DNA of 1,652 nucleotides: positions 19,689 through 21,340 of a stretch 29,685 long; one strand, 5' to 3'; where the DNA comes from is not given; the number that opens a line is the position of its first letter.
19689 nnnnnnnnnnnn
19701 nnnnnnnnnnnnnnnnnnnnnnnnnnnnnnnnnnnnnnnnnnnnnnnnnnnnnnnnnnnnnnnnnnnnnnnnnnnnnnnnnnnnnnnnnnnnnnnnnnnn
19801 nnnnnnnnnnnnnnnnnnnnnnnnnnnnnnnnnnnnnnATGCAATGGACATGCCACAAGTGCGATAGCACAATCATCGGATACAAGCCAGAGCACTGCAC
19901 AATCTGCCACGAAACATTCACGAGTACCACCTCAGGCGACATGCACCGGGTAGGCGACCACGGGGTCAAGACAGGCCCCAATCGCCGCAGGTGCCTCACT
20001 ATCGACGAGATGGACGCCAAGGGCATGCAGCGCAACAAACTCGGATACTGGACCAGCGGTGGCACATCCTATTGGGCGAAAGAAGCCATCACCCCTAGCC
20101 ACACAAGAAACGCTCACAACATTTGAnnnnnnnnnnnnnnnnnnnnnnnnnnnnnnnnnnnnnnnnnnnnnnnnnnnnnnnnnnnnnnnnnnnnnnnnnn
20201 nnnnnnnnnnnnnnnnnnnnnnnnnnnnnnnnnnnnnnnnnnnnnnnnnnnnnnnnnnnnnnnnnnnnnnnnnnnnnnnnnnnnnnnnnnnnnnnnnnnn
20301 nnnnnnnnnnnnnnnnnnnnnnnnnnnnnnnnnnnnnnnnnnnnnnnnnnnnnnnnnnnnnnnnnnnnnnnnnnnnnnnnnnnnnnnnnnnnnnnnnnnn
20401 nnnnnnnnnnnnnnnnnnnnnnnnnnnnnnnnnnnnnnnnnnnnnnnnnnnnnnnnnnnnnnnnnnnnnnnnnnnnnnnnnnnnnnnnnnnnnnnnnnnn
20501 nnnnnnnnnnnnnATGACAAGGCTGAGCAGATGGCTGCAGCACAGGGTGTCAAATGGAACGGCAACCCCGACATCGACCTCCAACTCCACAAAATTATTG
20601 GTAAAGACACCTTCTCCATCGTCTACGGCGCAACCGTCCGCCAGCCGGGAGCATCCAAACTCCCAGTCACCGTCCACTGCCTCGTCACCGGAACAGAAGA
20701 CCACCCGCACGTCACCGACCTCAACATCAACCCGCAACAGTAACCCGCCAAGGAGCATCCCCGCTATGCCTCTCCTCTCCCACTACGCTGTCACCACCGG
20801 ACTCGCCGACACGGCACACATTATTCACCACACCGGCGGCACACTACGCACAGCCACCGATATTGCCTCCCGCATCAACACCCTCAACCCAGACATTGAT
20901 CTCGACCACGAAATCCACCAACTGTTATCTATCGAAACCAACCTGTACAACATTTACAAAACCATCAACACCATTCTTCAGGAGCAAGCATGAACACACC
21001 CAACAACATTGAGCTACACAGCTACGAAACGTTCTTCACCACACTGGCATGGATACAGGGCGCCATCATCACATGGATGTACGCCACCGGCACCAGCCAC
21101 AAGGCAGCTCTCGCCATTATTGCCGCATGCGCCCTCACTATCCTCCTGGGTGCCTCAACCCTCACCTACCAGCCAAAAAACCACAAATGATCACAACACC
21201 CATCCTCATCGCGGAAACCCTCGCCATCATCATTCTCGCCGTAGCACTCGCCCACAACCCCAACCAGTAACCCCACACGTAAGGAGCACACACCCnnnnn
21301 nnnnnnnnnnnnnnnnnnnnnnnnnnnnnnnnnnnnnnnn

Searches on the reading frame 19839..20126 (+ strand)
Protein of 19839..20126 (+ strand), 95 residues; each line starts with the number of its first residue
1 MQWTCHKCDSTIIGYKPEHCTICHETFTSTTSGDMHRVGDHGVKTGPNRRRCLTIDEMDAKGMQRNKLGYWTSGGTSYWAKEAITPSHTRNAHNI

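Call 63: search_protein_families(library=pfam, proteins=[window:19839-20126:+], max_evalue=0.01)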
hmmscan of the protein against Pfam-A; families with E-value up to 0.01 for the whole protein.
window:19839-20126:+ (95 aa): 1 family
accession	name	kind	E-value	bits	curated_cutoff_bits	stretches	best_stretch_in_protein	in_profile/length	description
PF24071.1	Phage_zn_bind_3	-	6e-11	42.5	27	1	4-52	2-40/46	Phage FDXHR zinc binding domain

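Call 64: search_protein_families(library=phrogs, proteins=[window:19839-20126:+], max_evalue=0.001)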
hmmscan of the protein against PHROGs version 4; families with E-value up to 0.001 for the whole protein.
window:19839-20126:+ (95 aa): 2 families
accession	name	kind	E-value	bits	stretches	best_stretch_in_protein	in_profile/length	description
phrog_7707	-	unknown function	4.1e-63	210.7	1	1-94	1-94/95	-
phrog_2147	-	unknown function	3.2e-09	37.8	1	2-70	8-70/84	-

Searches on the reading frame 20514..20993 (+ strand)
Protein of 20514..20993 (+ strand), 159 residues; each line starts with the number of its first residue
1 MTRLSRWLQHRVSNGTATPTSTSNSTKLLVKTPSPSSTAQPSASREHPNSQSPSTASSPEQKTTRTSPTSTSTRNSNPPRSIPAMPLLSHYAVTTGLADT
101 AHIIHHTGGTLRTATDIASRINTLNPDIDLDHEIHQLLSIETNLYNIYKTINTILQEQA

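Call 63: search_protein_families(library=pfam, proteins=[window:20514-20993:+], max_evalue=0.01)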
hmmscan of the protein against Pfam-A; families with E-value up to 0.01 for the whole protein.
window:20514-20993:+ (159 aa): 0 families

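Call 64: search_protein_families(library=phrogs, proteins=[window:20514-20993:+], max_evalue=0.001)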
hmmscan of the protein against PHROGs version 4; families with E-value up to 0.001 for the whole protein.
window:20514-20993:+ (159 aa): 1 family
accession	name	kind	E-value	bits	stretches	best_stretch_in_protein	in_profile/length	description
phrog_1884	-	unknown function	1.6e-45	153.8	1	85-159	1-75/75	-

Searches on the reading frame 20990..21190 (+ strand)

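Call 63: search_protein_families(library=pfam, proteins=[window:20990-21190:+], max_evalue=0.01)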
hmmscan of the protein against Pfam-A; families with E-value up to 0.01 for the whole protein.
window:20990-21190:+ (66 aa): 0 families

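Call 64: search_protein_families(library=phrogs, proteins=[window:20990-21190:+], max_evalue=0.001)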
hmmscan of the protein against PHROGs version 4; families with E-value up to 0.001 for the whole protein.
window:20990-21190:+ (66 aa): 1 family
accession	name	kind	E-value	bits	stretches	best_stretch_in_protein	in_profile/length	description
phrog_1937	-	unknown function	3e-44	149.6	1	1-66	2-67/67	-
